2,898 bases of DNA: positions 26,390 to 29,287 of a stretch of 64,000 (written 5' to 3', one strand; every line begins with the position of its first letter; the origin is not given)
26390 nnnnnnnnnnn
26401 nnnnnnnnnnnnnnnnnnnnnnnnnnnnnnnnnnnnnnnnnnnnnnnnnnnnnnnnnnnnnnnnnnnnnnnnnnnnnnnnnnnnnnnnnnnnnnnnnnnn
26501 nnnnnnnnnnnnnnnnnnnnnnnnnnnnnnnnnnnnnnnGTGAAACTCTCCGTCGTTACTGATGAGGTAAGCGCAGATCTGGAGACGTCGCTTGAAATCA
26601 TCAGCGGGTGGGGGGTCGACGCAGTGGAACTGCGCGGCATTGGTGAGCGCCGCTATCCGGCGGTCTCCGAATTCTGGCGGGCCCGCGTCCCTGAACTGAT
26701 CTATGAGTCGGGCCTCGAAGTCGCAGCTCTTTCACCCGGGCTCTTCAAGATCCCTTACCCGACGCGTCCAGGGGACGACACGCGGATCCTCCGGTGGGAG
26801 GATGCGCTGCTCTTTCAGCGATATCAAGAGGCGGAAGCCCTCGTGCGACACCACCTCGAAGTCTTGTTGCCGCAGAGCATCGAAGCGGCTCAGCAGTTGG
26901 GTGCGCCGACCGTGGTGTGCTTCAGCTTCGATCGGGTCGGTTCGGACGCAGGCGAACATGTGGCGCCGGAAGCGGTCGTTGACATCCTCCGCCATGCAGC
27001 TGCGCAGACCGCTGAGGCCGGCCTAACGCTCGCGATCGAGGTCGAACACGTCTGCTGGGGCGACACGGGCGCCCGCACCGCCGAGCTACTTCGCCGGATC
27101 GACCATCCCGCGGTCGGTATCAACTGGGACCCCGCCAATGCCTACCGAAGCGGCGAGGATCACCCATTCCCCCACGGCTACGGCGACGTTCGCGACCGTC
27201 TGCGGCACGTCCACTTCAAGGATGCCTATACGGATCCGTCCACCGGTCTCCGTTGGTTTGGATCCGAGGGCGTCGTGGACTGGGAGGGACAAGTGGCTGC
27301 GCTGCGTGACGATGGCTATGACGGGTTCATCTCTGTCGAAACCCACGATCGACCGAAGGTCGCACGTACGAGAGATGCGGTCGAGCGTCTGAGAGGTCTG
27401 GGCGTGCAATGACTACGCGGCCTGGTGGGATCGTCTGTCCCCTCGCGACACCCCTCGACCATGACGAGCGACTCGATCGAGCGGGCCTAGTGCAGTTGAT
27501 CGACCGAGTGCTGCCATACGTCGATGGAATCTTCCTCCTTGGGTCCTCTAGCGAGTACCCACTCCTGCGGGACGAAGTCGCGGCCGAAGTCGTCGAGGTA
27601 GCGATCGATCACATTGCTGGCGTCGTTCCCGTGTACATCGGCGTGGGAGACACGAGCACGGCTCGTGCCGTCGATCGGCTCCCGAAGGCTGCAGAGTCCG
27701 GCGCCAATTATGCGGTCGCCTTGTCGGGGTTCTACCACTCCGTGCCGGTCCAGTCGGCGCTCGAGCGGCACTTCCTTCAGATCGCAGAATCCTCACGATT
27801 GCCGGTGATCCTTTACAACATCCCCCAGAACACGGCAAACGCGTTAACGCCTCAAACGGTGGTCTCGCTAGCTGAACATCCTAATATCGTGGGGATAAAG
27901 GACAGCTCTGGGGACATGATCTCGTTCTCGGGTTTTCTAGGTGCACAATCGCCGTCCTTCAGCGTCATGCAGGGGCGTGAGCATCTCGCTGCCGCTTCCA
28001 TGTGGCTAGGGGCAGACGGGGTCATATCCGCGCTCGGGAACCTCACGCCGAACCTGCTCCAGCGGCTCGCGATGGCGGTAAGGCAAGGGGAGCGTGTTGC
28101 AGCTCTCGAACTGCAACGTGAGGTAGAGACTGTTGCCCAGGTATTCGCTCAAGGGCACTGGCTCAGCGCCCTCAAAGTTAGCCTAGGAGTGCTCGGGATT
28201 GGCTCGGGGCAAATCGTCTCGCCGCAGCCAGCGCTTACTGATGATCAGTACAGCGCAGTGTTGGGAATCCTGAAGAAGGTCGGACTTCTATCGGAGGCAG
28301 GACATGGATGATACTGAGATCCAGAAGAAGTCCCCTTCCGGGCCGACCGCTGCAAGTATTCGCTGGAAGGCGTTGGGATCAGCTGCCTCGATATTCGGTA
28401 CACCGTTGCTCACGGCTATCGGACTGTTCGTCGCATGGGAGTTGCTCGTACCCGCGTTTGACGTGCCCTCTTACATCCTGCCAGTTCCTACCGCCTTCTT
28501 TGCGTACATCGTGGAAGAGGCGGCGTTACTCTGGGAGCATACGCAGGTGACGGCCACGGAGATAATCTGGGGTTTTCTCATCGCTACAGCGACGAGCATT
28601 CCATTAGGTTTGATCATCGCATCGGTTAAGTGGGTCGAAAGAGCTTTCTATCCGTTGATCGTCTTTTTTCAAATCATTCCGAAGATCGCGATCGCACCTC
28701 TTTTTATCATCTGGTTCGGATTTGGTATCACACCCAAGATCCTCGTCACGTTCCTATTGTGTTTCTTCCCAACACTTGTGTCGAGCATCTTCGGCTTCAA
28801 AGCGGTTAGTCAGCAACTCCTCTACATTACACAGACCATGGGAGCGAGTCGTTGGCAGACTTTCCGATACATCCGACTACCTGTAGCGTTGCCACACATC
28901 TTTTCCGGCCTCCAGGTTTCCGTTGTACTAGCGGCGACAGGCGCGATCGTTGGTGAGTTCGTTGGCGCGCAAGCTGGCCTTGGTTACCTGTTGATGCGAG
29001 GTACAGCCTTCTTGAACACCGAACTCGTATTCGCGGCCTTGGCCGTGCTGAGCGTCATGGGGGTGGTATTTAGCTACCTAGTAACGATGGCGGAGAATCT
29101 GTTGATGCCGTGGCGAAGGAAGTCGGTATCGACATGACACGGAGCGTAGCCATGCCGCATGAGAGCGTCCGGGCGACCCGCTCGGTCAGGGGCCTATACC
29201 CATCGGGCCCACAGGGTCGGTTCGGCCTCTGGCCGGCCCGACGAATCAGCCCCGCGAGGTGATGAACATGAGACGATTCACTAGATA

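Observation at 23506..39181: AT-richer ~15.7 kb accessory island encoding an unassigned catabolic pathway with a NitT/TauT-type importer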

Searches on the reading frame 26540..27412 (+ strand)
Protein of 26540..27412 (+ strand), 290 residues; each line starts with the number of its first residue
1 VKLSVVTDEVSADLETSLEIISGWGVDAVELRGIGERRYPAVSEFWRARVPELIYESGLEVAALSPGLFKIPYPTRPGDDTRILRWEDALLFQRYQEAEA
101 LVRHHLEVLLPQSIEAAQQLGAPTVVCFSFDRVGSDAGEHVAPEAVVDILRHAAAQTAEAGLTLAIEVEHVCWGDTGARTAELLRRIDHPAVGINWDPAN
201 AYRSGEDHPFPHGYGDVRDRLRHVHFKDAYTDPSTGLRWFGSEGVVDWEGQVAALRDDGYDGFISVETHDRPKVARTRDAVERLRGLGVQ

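Call 4: search_protein_families(library=pfam, proteins=[window:26540-27412:+])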
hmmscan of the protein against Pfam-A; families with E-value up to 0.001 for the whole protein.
window:26540-27412:+ (290 aa): 1 family
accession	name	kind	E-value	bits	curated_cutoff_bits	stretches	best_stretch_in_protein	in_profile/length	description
PF01261.30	AP_endonuc_2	-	7.1e-32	111.5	31.1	1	20-285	3-247/249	Xylose isomerase-like TIM barrel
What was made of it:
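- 26540..27412 (+): Module A: xylose-isomerase-like TIM barrel 2. Its only similarities, to IolO and QuiC, are very weak. PF01261 at 111 bits (call 4).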

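Call 6: search_protein_families(library=ncbifam, proteins=[window:26540-27412:+], max_evalue=0.00001)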
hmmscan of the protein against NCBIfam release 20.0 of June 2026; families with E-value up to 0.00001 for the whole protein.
window:26540-27412:+ (290 aa): 3 families
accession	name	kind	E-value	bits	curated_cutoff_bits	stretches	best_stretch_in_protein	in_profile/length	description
NF041099.2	keto_glucon_epim_IolO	equivalog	4.2e-08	32.8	300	1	110-274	95-252/269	5-keto-L-gluconate epimerase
NF009688.0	PRK13209.1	subfamily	1.2e-06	27.7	317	1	100-269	91-255/286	L-ribulose-5-phosphate 3-epimerase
NF042435.1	DhshikDhtase_QuiC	equivalog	7.2e-06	24.8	1200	0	90-286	58-260/635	3-dehydroshikimate dehydratase QuiC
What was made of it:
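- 26540..27412 (+): NCBIfam IolO 33 bits and QuiC 25 bits, far below their cut-offs (call 6).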

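Call 34: search_solved_structures(query=window:26540-27412:+, max_evalue=0.001)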
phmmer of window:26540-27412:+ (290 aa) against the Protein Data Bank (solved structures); distinct sequences matched with E-value up to 0.001: 2.
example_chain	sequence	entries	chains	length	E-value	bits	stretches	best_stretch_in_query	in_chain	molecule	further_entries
5hmq_A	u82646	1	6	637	0.00012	24.9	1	91-286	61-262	4-hydroxyphenylpyruvate dioxygenase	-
3tva_A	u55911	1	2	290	0.00019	24.3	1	175-279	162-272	Xylose isomerase domain protein TIM barrel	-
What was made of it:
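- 26540..27412 (+): PDB QuiC at E=1e-4 (call 34).
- Closest known: Quinate/shikimate utilisation. Same: A TIM barrel with faint QuiC similarity (calls 6, 34).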

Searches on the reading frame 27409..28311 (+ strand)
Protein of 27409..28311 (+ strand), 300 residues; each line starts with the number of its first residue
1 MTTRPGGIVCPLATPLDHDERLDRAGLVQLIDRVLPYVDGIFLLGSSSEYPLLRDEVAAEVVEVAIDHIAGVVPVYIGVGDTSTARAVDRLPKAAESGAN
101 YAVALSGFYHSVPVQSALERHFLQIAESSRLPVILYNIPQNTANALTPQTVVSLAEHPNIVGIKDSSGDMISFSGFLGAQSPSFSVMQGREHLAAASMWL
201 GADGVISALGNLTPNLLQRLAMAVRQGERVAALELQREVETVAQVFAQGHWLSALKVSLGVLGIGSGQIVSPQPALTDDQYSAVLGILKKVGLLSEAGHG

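Call 4: search_protein_families(library=pfam, proteins=[window:27409-28311:+])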
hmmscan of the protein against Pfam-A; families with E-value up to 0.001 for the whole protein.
window:27409-28311:+ (300 aa): 1 family
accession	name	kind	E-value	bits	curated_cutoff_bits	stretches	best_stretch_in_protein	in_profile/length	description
PF00701.28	DHDPS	-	4.1e-53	180.4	22.1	1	6-290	3-288/289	Dihydrodipicolinate synthetase family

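Call 6: search_protein_families(library=ncbifam, proteins=[window:27409-28311:+], max_evalue=0.00001)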
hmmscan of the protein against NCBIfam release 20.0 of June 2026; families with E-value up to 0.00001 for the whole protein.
window:27409-28311:+ (300 aa): 7 families
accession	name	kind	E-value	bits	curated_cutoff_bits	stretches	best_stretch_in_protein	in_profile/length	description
TIGR00674.1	dapA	equivalog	6.3e-44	149.9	206.15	1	11-248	5-243/286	4-hydroxy-tetrahydrodipicolinate synthase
TIGR02313.1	HpaI-NOT-DapA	exception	3.7e-36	124.4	396.7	1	7-294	3-292/294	2,4-dihydroxyhept-2-ene-1,7-dioic acid aldolase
NF003164.0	PRK04147.1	equivalog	1.3e-31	110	281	1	7-284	6-283/294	N-acetylneuraminate lyase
NF002958.0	PRK03620.1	subfamily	4.9e-26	91.2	278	1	13-292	19-300/307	5-dehydro-4-deoxyglucarate dehydratase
TIGR03249.1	KdgD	equivalog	5.2e-26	91.4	373.95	1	6-291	10-298/299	5-dehydro-4-deoxyglucarate dehydratase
NF040954.1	Arch_KDGaldase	equivalog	3.2e-25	89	390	1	8-255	3-244/288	bifunctional 2-dehydro-3-deoxy-phosphogluconate/2-dehydro-3-deoxy-6-phosphogalactonate aldolase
TIGR00683.1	nanA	equivalog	3.8e-24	85.5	382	1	7-259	3-255/293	N-acetylneuraminate lyase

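Call 36: search_solved_structures(query=window:27409-28311:+, max_evalue=1e-20)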
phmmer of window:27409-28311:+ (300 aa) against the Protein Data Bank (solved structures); distinct sequences matched with E-value up to 1e-20: 99 (the best 60 are shown).
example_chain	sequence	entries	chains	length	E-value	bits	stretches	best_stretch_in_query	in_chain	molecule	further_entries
3flu_A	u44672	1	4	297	5.7e-37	130.9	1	7-292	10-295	Dihydrodipicolinate synthase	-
3n2x_A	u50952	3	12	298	6.7e-36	127.4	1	7-273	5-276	Uncharacterized protein yagE | YagE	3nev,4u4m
2v8z_A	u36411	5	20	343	8.7e-36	127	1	7-273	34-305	YAGE | Probable 2-keto-3-deoxy-galactonate aldolase YagE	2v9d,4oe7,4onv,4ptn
6mqh_A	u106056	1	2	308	1.5e-33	119.7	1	7-294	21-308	4-hydroxy-tetrahydrodipicolinate synthase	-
4xky_A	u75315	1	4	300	3e-33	118.7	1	6-275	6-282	Dihydrodipicolinate synthase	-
6p90_A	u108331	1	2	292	4.1e-33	118.2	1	7-236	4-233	4-hydroxy-tetrahydrodipicolinate synthase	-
3noe_A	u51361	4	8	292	4.3e-33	118.1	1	7-236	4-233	Dihydrodipicolinate synthase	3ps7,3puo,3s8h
3qze_A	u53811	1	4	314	6.1e-33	117.7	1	7-236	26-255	Dihydrodipicolinate synthase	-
3hij_A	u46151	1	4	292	7.8e-33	117.3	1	6-288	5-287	Dihydrodipicolinate synthase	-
1xky_A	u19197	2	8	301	8.9e-33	117.1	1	6-288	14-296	dihydrodipicolinate synthase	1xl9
3vfl_A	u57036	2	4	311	1.4e-31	113.2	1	8-273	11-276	Dihydrodipicolinate synthase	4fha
5c54_A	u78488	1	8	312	2.8e-31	112.2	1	7-284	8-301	Dihydrodipicolinate synthase/N-acetylneuraminate lyase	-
3pud_A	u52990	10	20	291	8.9e-31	110.6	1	7-278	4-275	Dihydrodipicolinate synthase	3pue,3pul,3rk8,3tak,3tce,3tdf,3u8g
5c55_A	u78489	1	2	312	9.8e-31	110.4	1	7-284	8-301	Dihydrodipicolinate synthase/N-acetylneuraminate lyase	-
2yxg_A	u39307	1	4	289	1.4e-30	110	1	9-294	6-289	Dihydrodipicolinate synthase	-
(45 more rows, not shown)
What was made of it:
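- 27409..28311 (+): Module A: DHDPS/NAL-family Schiff-base lyase. It is not DapA. The closest PDB entries are DapA and the YagE 2-keto-3-deoxy-acid aldolase (call 36).
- The DHDPS-family enzyme is close to the YagE keto-deoxy-acid aldolase (call 36).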

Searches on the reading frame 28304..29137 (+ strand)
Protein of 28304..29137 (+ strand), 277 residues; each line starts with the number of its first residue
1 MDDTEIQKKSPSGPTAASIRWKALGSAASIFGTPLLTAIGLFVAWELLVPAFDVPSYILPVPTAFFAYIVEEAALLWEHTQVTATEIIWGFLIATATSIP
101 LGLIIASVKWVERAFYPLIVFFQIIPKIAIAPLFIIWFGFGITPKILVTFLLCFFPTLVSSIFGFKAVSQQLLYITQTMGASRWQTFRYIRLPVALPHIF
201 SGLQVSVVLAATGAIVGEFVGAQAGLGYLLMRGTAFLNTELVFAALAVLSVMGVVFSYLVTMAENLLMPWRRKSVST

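Call 4: search_protein_families(library=pfam, proteins=[window:28304-29137:+])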
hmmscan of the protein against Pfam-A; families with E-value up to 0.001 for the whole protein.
window:28304-29137:+ (277 aa): 1 family
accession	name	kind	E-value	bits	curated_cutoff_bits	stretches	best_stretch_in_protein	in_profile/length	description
PF00528.27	BPD_transp_1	-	6.5e-30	104.7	26.4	1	99-262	2-177/184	Binding-protein-dependent transport system inner membrane component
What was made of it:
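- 28304..29137 (+): Module A: NitT/TauT-type ABC permease. PF00528 (call 4).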

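Call 6: search_protein_families(library=ncbifam, proteins=[window:28304-29137:+], max_evalue=0.00001)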
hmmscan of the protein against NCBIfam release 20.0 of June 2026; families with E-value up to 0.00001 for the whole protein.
window:28304-29137:+ (277 aa): 7 families
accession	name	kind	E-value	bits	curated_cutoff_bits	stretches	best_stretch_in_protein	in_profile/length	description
NF040733.1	ABC_perm_U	equivalog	6.3e-32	111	295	1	36-272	13-250/251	ABC transporter permease subunit SaoP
NF007545.0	PRK10160.1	equivalog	2e-30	106.1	342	1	74-271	74-271/275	taurine ABC transporter permease TauC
NF008470.0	PRK11365.1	equivalog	4e-27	95.3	347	1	33-271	13-253/263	aliphatic sulfonate ABC transporter permease SsuC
TIGR03416.1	ABC_choXWV_perm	equivalog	2.2e-19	70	363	1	66-256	76-263/267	choline ABC transporter permease subunit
TIGR01183.1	ntrB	equivalog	5.6e-16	58.8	209.05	1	80-261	19-200/202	nitrate ABC transporter permease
NF008196.0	PRK10952.1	equivalog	1.6e-13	50.2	439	1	51-246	118-311/356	glycine betaine/L-proline ABC transporter permease ProW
NF006939.0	PRK09421.1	equivalog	5.9e-06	25.8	262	1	133-219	84-165/230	molybdate ABC transporter permease subunit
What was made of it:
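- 28304..29137 (+): SaoP, TauC and SsuC models score 95-111 bits, all below their cut-offs (call 6).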
